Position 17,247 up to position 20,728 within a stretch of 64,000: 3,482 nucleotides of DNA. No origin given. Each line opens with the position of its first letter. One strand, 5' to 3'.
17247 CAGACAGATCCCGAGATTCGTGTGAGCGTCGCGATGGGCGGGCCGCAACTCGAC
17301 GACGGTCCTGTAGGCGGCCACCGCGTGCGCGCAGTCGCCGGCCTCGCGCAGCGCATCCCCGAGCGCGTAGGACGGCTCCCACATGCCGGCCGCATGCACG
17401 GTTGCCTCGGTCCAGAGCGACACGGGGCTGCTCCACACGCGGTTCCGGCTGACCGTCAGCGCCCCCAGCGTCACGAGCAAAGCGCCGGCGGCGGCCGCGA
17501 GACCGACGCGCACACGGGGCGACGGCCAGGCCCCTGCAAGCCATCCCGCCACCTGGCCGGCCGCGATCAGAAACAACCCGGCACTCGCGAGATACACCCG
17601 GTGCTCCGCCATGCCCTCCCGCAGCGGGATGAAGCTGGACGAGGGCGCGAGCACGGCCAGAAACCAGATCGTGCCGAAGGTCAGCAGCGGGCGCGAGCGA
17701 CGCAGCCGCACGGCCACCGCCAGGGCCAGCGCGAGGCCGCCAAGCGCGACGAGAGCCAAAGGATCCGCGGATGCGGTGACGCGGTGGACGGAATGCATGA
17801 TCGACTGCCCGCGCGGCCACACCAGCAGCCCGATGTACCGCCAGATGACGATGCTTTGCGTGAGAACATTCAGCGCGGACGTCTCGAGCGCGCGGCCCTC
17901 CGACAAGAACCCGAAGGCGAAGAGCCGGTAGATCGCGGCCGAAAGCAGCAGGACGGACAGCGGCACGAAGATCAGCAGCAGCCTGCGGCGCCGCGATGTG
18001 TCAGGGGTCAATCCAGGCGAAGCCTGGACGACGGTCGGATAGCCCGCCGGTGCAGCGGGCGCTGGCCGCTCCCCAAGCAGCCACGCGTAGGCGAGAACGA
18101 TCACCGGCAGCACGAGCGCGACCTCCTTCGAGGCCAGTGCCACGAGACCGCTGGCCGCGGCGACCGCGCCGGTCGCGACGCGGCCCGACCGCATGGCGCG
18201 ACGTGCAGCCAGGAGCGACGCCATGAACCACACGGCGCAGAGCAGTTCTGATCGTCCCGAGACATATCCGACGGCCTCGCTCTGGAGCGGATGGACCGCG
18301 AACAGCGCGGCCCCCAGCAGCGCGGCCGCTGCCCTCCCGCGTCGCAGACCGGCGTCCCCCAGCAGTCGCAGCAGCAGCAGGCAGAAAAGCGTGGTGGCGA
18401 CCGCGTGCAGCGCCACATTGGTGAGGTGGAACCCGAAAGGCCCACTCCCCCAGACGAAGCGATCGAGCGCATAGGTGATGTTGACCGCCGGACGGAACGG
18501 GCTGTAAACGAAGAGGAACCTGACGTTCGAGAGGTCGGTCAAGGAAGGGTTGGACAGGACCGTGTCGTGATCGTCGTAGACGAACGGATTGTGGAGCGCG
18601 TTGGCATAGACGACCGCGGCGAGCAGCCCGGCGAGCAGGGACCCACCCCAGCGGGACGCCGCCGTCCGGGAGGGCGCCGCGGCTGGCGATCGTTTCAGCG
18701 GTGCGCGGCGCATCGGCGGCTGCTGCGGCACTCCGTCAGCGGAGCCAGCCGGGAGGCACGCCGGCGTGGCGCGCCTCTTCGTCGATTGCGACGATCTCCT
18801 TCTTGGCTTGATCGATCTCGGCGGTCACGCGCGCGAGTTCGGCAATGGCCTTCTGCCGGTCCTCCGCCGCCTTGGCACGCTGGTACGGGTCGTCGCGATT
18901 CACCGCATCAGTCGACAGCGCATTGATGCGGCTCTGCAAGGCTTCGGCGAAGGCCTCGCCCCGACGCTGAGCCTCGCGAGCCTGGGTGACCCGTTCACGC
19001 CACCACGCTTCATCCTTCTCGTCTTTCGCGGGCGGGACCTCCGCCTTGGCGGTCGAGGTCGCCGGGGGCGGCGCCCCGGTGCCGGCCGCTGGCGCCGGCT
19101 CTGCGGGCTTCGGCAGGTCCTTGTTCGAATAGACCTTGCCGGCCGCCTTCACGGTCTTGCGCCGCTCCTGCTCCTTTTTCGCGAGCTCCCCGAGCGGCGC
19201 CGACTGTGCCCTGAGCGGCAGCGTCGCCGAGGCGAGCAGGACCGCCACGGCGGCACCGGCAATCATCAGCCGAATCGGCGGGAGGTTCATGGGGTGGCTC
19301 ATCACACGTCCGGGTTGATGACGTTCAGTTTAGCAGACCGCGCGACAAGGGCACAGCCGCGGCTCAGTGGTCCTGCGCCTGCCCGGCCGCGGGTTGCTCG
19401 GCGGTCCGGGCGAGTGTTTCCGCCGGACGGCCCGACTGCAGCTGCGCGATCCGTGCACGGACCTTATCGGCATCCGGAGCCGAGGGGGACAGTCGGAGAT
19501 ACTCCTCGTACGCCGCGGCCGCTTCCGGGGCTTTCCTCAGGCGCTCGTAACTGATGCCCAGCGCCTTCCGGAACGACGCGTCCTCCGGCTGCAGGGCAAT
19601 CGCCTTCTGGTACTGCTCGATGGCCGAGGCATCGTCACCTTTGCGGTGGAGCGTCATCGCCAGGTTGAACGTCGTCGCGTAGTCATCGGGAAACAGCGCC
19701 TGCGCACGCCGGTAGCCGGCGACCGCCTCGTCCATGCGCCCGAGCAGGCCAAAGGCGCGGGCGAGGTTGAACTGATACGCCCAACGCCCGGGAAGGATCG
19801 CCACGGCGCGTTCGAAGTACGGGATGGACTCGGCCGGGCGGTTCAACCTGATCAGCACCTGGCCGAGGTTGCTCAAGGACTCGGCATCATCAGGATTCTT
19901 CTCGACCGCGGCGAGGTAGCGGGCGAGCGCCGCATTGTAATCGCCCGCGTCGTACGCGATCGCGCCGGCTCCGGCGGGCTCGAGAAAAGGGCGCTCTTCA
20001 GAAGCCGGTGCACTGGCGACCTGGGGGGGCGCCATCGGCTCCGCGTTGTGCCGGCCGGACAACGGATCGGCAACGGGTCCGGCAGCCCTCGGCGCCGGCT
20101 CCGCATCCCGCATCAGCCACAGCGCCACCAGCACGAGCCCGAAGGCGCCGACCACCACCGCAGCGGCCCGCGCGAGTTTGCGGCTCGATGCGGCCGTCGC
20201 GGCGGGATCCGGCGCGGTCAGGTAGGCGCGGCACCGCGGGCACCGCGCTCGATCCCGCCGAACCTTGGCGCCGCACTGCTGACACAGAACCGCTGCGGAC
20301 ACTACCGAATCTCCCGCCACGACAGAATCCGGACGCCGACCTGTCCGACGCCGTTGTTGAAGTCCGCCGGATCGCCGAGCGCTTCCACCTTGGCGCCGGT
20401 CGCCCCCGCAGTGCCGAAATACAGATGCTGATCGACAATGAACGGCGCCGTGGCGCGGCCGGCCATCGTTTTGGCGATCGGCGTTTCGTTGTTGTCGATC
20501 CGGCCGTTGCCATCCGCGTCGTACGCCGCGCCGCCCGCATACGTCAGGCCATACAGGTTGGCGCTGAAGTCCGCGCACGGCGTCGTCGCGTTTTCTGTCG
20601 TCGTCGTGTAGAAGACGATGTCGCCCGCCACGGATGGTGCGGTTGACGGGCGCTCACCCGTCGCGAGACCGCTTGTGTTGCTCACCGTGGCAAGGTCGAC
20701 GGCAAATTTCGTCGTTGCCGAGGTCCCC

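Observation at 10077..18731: Gtr-like three-part set (GtrB-like GT2, DUF2304, TMTC/PMT-like GT-C with TPRs) is a candidate periplasmic protein-glycosylation system next to Thr-rich pilins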

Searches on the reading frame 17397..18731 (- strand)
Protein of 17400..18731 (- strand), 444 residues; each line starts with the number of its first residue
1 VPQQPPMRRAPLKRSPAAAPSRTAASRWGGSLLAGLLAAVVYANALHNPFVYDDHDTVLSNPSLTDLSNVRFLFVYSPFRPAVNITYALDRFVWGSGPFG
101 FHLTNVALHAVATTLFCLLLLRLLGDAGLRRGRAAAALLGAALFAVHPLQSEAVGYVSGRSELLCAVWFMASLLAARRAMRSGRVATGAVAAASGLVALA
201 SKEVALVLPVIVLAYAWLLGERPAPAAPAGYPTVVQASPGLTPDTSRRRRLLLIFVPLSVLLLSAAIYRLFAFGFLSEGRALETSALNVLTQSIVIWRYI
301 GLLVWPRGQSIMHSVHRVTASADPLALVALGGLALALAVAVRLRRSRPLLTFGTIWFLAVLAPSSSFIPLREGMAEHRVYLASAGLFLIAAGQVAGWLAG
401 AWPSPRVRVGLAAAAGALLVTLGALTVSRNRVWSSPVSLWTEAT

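Call 16: search_protein_families(library=pfam, proteins=[window:17400-18731:-], max_evalue=10)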
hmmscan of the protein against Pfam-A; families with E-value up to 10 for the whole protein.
window:17400-18731:- (444 aa): 0 families

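Call 37: search_solved_structures(query=A2, max_evalue=10, show_alignments=3)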
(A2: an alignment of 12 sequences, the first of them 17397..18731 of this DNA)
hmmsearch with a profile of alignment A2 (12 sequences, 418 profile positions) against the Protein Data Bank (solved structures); distinct sequences matched with E-value up to 10: 2.
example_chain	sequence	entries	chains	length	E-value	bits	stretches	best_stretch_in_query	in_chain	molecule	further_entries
7vd5_C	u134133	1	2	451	0.51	12.2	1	146-189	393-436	Photosystem II CP43 reaction center protein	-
6j3y_C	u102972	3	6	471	0.54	12.1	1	146-189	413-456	Photosystem II chlorophyll protein CP43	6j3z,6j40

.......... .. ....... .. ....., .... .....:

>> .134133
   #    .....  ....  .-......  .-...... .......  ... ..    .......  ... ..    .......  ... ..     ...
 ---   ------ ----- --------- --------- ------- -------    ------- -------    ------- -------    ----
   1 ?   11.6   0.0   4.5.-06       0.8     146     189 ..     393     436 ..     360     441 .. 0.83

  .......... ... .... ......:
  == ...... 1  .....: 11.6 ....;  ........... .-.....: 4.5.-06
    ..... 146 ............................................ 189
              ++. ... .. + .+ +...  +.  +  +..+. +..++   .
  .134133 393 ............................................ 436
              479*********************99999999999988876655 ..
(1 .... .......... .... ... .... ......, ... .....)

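Call 47: predict_structure(alignment_id=A2)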
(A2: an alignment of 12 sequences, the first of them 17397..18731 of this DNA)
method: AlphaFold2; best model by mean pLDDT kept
length: 445 residues; sequences in the alignment: 12
mean_pLDDT: 75.7   pTM: 0.81
mean pLDDT of the five models: 75.7, 71.8, 69.9, 69.7, 67.1
residues with pLDDT >= 90: 121; 70-90: 164; 50-70: 124; < 50: 36
segments of 3 or more residues with pLDDT < 50: 14-16, 18-21, 51-55, 236-239, 365-375
pLDDT, mean of each block of 10 residues (from residue 1): 61 50 69 87 73 50 54 53 71 60 84 97 91 92 91 75 92 92 88 90 86 89 59 50 63 76 72 60 77 82 64 65 90 92 93 94 54 58 94 89 75 91 86 66 52
secondary structure, 60 per line:
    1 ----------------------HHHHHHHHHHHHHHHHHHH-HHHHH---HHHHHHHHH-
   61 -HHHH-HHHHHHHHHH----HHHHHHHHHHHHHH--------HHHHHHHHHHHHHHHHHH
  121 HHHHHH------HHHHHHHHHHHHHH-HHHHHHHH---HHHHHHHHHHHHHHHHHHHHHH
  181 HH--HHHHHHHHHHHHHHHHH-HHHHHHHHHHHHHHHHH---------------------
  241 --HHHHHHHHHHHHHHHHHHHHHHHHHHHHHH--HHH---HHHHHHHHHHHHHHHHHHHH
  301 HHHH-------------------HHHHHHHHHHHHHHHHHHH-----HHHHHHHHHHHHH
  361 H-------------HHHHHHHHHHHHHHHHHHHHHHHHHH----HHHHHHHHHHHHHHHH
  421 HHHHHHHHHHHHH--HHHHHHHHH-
elements in order: H23-41 H43-47 H51-59 H62-65 H67-76 H81-94 H103-126 H133-146 H148-155 H159-182 H185-201 H203-219 H243-272 H281-304 H324-342 H348-361 H375-400 H405-433 H436-444

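Call 49: fold_search(model_id=the predicted structure, library=pdb)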
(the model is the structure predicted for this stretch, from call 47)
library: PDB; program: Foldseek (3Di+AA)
matches with E <= 10: 282; with E <= 0.001: 0
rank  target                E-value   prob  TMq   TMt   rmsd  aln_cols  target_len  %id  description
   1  8pn9_A                1.0e-02  1.00  0.42  0.31  13.0       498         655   14  Structure of human oligosaccharyltransferase OST-A complex bound to NGI-1 (released 2024-05-08)
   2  6ezn_F                1.3e-02  1.00  0.40  0.30  14.4       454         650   12  Cryo-EM structure of the yeast oligosaccharyltransferase (OST) complex (released 2018-01-17)
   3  6c26_A                1.3e-02  1.00  0.38  0.29  15.4       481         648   13  The Cryo-EM structure of a eukaryotic oligosaccharyl transferase complex (released 2018-01-31)
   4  6s7t_A                1.4e-02  1.00  0.48  0.32  13.4       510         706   12  Cryo-EM structure of human oligosaccharyltransferase complex OST-B (released 2019-12-18)
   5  8agb_A                1.5e-02  1.00  0.41  0.31  14.6       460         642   13  Structure of yeast oligosaccharylransferase complex with lipid-linked oligosaccharide bound (released 2022-12-07)
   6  9n9j_I                1.6e-02  1.00  0.40  0.27  18.2       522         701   14  Structure of a GRP94 folding intermediate engaged with a CCDC134- and FKBP11-bound secretory translocon (released 2025-11-19)
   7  7oci_F                2.8e-02  1.00  0.39  0.30  14.2       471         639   13  Cryo-EM structure of yeast Ost6p containing oligosaccharyltransferase complex (released 2022-02-16)
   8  8age_A                3.3e-02  1.00  0.43  0.32  12.9       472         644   12  Structure of yeast oligosaccharylransferase complex with acceptor peptide bound (released 2022-12-07)
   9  6s7o_A                6.6e-02  0.97  0.37  0.27  14.9       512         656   14  Cryo-EM structure of human oligosaccharyltransferase complex OST-A (released 2019-12-18)
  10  7e9s_A                8.1e-02  0.98  0.37  0.22  15.7       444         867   15  Archaeal oligosaccharyltransferase AglB from Archaeoglobus fulgidus in complex with an inhibitory peptide and a dolich (released 2021-09-08)
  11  6ftg_5                9.9e-02  0.97  0.40  0.30  16.1       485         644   15  Subtomogram average of OST-containing ribosome-translocon complexes from canine rough microsomal membranes (released 2018-03-21)
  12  6x0o                  1.1e-01  0.92  0.34  0.17  14.6       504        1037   14  Single-Particle Cryo-EM Structure of Arabinosyltransferase EmbB from Mycobacterium smegmatis (released 2020-06-10)
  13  7bvc_B                1.2e-01  0.90  0.29  0.14  15.4       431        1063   14  Cryo-EM structure of Mycobacterium smegmatis arabinosyltransferase EmbA-EmbB-AcpM2 in complex with ethambutol (released 2020-04-29)
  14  8tz1_A                1.8e-01  0.16  0.14  0.13  24.7       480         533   12  Cryo-EM structure of bovine concentrative nucleoside transporter 3 in complex with Ribavirin (released 2024-03-13)
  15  8pnl_A                1.9e-01  0.13  0.13  0.12  23.1       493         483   16  Outward-open conformation of a Major Facilitator Superfamily (MFS) transporter MHAS2168, a homologue of Rv1410 from M. (released 2023-10-18)
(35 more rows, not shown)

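Call 54: search_protein_representatives(alignment_id=A2)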
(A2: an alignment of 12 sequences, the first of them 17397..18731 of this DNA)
Query: 12 sequences, 418 profile positions. Proteins with E-value up to 0.001 (for the whole library): 96902; up to 1e-10: 68349; up to 1e-30: 14879. The best 150 are listed.
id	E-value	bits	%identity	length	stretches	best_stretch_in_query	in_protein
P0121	2.6e-155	533.7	-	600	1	24-418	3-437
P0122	1.2e-135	468.9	-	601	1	7-417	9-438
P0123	4.8e-132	457.1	-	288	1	8-280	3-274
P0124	5.4e-131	453.6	-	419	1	20-400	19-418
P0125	8.8e-126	436.4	-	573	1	15-417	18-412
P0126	8.5e-125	433.2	-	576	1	16-417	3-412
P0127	1.9e-124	432.0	-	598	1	7-417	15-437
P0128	1.8e-117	409.0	-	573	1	22-417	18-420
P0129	2.0e-117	408.9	-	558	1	28-417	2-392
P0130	3.1e-117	408.3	-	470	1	7-417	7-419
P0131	8.8e-117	406.8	-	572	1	16-417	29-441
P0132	4.7e-115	401.1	-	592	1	13-418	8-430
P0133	1.8e-114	399.2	-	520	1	14-417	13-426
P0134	3.2e-114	398.3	-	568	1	14-417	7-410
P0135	4.7e-114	397.8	-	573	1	16-417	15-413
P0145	6.7e-110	384.1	-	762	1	22-416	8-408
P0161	1.3e-102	360.1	-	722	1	25-417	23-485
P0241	9.0e-85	301.3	-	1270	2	17-379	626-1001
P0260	8.0e-78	278.5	-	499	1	13-334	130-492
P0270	4.6e-71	256.2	-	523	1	13-417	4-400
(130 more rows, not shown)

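Call 56: search_protein_families(library=pfam, proteins=[P0241, P0161, P0145, P0270, P0260], max_evalue=1)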
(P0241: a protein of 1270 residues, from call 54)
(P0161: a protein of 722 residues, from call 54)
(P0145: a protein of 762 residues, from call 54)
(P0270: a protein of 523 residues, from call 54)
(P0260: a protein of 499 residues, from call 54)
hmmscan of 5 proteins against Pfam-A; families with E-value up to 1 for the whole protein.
P0241 (1270 aa): 22 families
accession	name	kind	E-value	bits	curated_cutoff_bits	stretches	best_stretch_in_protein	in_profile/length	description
PF07719.23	TPR_2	-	7.1e-28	94.8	27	6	488-518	3-33/34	Tetratricopeptide repeat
PF13432.12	TPR_16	-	3.4e-20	72.6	32.7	6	1111-1173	1-63/65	Tetratricopeptide repeat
PF14559.12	TPR_19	-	1.9e-19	70.2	25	4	1086-1143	4-61/68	Tetratricopeptide repeat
PF00515.34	TPR_1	-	2.9e-19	68.4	27.8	4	419-449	2-32/34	Tetratricopeptide repeat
PF13431.12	TPR_17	-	9.8e-19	66.4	24.4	3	1096-1127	2-33/34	Tetratricopeptide repeat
PF13181.12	TPR_8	-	2.1e-14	52.8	25.7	3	419-449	2-32/34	Tetratricopeptide repeat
PF13424.12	TPR_12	-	8.7e-14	51.9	30.1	6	1074-1135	4-73/77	Tetratricopeptide repeat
PF23914.1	TPR_CcmH_CycH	-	1.6e-13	51.2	42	4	408-482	40-114/158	Cytochrome c-type biogenesis protein H TPR domain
PF13414.12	TPR_11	-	4.4e-12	45.9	26.8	2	459-500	1-42/42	TPR repeat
PF13428.12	TPR_14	-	5.1e-12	45.7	23.5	5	1074-1116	2-44/44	Tetratricopeptide repeat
PF13176.12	TPR_7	-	2.4e-07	30.7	27.9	2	1109-1132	1-24/36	Tetratricopeptide repeat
PF13371.12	TPR_9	-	0.00064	20.1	35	2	1055-1110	11-66/73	Tetratricopeptide repeat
PF13374.12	TPR_10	-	0.00066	20.1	27.5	2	1074-1103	3-32/42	Tetratricopeptide repeat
PF24575.1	TPR_Slam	-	0.0047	17.8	35.2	1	1080-1130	54-104/104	Surface lipoprotein assembly modifier, N-terminal TPR repeats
PF07721.20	TPR_4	-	0.0061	17.5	27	3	488-511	3-26/26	Tetratricopeptide repeat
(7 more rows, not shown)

P0161 (722 aa): 33 families (the best 25 are shown)
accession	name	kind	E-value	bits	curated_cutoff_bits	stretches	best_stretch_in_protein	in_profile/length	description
PF07719.23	TPR_2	-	1.3e-34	115.9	27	5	678-709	3-34/34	Tetratricopeptide repeat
PF00515.34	TPR_1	-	5.8e-34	115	27.8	6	677-709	2-34/34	Tetratricopeptide repeat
PF13414.12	TPR_11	-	5.8e-31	106.4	26.8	5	688-719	6-37/42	TPR repeat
PF13181.12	TPR_8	-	2.1e-29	99.6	25.7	5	679-709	4-34/34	Tetratricopeptide repeat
PF13431.12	TPR_17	-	5.2e-29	98.5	24.4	4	582-614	1-33/34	Tetratricopeptide repeat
PF13428.12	TPR_14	-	8e-26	88.3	23.5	5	678-719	3-44/44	Tetratricopeptide repeat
PF14559.12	TPR_19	-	3.8e-24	85.2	25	4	577-627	8-58/68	Tetratricopeptide repeat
PF13432.12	TPR_16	-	4.6e-24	84.9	32.7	3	648-708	3-63/65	Tetratricopeptide repeat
PF13424.12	TPR_12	-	1.4e-23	83.3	30.1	3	526-588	3-73/77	Tetratricopeptide repeat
PF13174.12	TPR_6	-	7.7e-18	64.3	26.3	3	596-626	2-32/33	Tetratricopeptide repeat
PF13176.12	TPR_7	-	1.7e-14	53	27.9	2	596-626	1-33/36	Tetratricopeptide repeat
PF20308.4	TPR-S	-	5.3e-11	43.5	27.6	2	577-685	3-101/102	Tetratricopeptide Repeats-Sensor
PF12895.13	ANAPC3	-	4.1e-09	37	27.2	2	646-700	27-80/82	Anaphase-promoting complex, cyclosome, subunit 3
PF23914.1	TPR_CcmH_CycH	-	7.6e-09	36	42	1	523-614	47-141/158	Cytochrome c-type biogenesis protein H TPR domain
PF13374.12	TPR_10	-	1.1e-07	32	27.5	1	596-622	4-30/42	Tetratricopeptide repeat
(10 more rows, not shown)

P0145 (762 aa): 29 families (the best 25 are shown)
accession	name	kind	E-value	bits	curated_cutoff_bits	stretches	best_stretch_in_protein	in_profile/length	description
PF07719.23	TPR_2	-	1.8e-38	127.9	27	6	485-517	2-34/34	Tetratricopeptide repeat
PF00515.34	TPR_1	-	4.9e-38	127.9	27.8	6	485-517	2-34/34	Tetratricopeptide repeat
PF13424.12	TPR_12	-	1.3e-28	99.4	30.1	6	605-665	8-76/77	Tetratricopeptide repeat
PF13414.12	TPR_11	-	6.1e-27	93.5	26.8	4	423-461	1-39/42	TPR repeat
PF13431.12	TPR_17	-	2.7e-26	90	24.4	5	507-539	2-34/34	Tetratricopeptide repeat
PF13432.12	TPR_16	-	4.4e-26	91.4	32.7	7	420-482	1-63/65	Tetratricopeptide repeat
PF14559.12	TPR_19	-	2.8e-24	85.7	25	4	496-550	3-57/68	Tetratricopeptide repeat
PF13428.12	TPR_14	-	4.2e-24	83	23.5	6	487-525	4-42/44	Tetratricopeptide repeat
PF13181.12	TPR_8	-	4.6e-23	79.8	25.7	2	419-445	4-30/34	Tetratricopeptide repeat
PF13176.12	TPR_7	-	8.7e-21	72.6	27.9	3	420-445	3-28/36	Tetratricopeptide repeat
PF13374.12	TPR_10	-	9.6e-16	57.7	27.5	4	486-512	4-30/42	Tetratricopeptide repeat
PF13174.12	TPR_6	-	7.3e-13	48.7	26.3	1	419-444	3-28/33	Tetratricopeptide repeat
PF13371.12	TPR_9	-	3.2e-11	43.5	35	3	642-691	3-52/73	Tetratricopeptide repeat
PF23914.1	TPR_CcmH_CycH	-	6.7e-11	42.7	42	3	454-546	54-149/158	Cytochrome c-type biogenesis protein H TPR domain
PF12895.13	ANAPC3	-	8e-11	42.5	27.2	1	420-475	27-81/82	Anaphase-promoting complex, cyclosome, subunit 3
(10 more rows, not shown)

P0270 (523 aa): 17 families
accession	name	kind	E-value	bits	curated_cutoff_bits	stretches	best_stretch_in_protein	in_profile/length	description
PF07719.23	TPR_2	-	2.8e-13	49.3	27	3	408-437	2-31/34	Tetratricopeptide repeat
PF13414.12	TPR_11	-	4.7e-13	49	26.8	2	414-451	1-38/42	TPR repeat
PF00515.34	TPR_1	-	1.4e-12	47.3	27.8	3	408-437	2-31/34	Tetratricopeptide repeat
PF13432.12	TPR_16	-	9.6e-11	42.4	32.7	2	394-438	18-62/65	Tetratricopeptide repeat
PF13428.12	TPR_14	-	8.2e-10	38.8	23.5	2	408-448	2-42/44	Tetratricopeptide repeat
PF13431.12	TPR_17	-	3.4e-09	36.7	24.4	2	429-461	1-33/34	Tetratricopeptide repeat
PF13424.12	TPR_12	-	1.6e-08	35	30.1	2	409-470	5-74/77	Tetratricopeptide repeat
PF14559.12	TPR_19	-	1.6e-07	32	25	2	420-467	4-51/68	Tetratricopeptide repeat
PF13181.12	TPR_8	-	2.9e-06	27.4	25.7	1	442-473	2-33/34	Tetratricopeptide repeat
PF13371.12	TPR_9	-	3.5e-05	24.2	35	1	416-474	4-62/73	Tetratricopeptide repeat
PF13231.12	PMT_2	-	0.00019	22.1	26.1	1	65-234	4-160/160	Dolichyl-phosphate-mannose-protein mannosyltransferase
PF13176.12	TPR_7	-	0.0004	20.7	27.9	1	409-439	1-33/36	Tetratricopeptide repeat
PF13374.12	TPR_10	-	0.00081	19.8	27.5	0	478-504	5-31/42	Tetratricopeptide repeat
PF23914.1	TPR_CcmH_CycH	-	0.00084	19.6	42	1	411-504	54-150/158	Cytochrome c-type biogenesis protein H TPR domain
PF17874.7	TPR_MalT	-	0.0094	15.7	45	1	407-470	40-102/336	MalT-like TPR region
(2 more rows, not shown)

P0260 (499 aa): 0 families

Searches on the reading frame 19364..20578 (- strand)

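Call 5: search_protein_families(library=pfam, proteins=[window:19364-20578:-], max_evalue=0.01)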
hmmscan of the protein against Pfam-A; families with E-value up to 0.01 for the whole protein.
window:19364-20578:- (404 aa): 22 families
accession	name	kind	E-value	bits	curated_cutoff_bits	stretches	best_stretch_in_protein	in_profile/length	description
PF07719.23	TPR_2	-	5.2e-25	85.9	27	3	232-264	1-33/34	Tetratricopeptide repeat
PF13432.12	TPR_16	-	1.1e-24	86.9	32.7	4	207-264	6-63/65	Tetratricopeptide repeat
PF00515.34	TPR_1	-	6.9e-22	76.8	27.8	3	232-263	1-32/34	Tetratricopeptide repeat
PF13414.12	TPR_11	-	1.3e-19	70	26.8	2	207-244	3-40/42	TPR repeat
PF13181.12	TPR_8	-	1.3e-17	62.8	25.7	2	304-333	5-34/34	Tetratricopeptide repeat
PF13424.12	TPR_12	-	5e-17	62.3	30.1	3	206-262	11-75/77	Tetratricopeptide repeat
PF13428.12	TPR_14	-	5.9e-17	60.9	23.5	2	305-341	6-42/44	Tetratricopeptide repeat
PF13431.12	TPR_17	-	2.2e-16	59.1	24.4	1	221-251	2-32/34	Tetratricopeptide repeat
PF13176.12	TPR_7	-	1e-13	50.6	27.9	0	304-334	3-35/36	Tetratricopeptide repeat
PF13371.12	TPR_9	-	3e-13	50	35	1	311-378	6-73/73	Tetratricopeptide repeat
PF14559.12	TPR_19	-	2.5e-12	47.4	25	2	209-250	2-43/68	Tetratricopeptide repeat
PF13174.12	TPR_6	-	3.5e-11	43.4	26.3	0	269-298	3-32/33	Tetratricopeptide repeat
PF23914.1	TPR_CcmH_CycH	-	2.4e-09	37.6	42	1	272-366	56-153/158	Cytochrome c-type biogenesis protein H TPR domain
PF13374.12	TPR_10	-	7.7e-08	32.6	27.5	1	232-261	2-31/42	Tetratricopeptide repeat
PF24575.1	TPR_Slam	-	3.2e-07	31.2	35.2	0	301-343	48-90/104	Surface lipoprotein assembly modifier, N-terminal TPR repeats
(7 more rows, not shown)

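Call 6: search_protein_families(library=ncbifam, proteins=[window:19364-20578:-], max_evalue=0.01)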
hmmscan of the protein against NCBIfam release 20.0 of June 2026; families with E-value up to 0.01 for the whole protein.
window:19364-20578:- (404 aa): 25 families
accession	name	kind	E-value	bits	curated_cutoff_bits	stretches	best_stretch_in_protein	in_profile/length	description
NF033762.1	social_mot_Tgl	equivalog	8.4e-17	61.3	225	1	207-389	40-224/252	social motility TPR repeat lipoprotein Tgl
NF040959.1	MamA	equivalog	6.4e-15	55.1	200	2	283-357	122-196/204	magnetosome protein MamA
TIGR02917.1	PEP_TPR_lipo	equivalog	2.7e-14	52.1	312.2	1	205-381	472-648/899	XrtA/PEP-CTERM system TPR-repeat protein PrsT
TIGR02521.1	type_IV_pilW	equivalog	4.7e-12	46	154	2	304-369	35-100/234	type IV pilus biogenesis/stability protein PilW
TIGR02552.1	LcrH_SycD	equivalog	9.5e-11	41.6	104.8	2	263-336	49-122/136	SycD/LcrH family type III secretion system chaperone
NF033920.0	C39_PA2778_fam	equivalog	1.7e-10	40.7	150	2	279-364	169-254/255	PA2778 family cysteine peptidase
TIGR03939.1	PGA_TPR_OMP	equivalog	4.5e-10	38.4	366.65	1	211-396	32-215/800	poly-beta-1,6 N-acetyl-D-glucosamine export porin PgaA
NF008520.0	PRK11447.1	equivalog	3.1e-09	35.2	858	2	205-261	276-332/1157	cellulose synthase complex outer membrane protein BcsC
NF047507.1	TPR_BatC_Lepto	exception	1.4e-08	34.5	175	1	284-372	42-134/214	TPR repeat-containing protein BatC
NF047371.1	FlcA_CTERM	equivalog_domain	5.6e-08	31.7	300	1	205-263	480-538/646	periplasmic flagellar collar protein FlcA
NF002725.1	PRK02603.1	equivalog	1e-07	32.1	143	1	282-358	51-130/173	photosystem I assembly protein Ycf3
NF033758.1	gliding_GltE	equivalog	2.1e-07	30.3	225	1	262-334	116-359/411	adventurous gliding motility TPR repeat lipoprotein GltE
NF041054.1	WAxxUGC_long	equivalog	3.3e-07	29.9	300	1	301-339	277-316/354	ResA-like WAxxUGC motif-containing protein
NF053607.1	CHU_0125_OmpA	equivalog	1.3e-06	27.2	620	1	207-295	28-116/639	CHU_0125 family OmpA-like outer membrane integrity protein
TIGR00540.1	TPR_hemY_coli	hypoth_equivalog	1.6e-06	27.1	142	1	212-292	306-385/385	heme biosynthesis-associated TPR protein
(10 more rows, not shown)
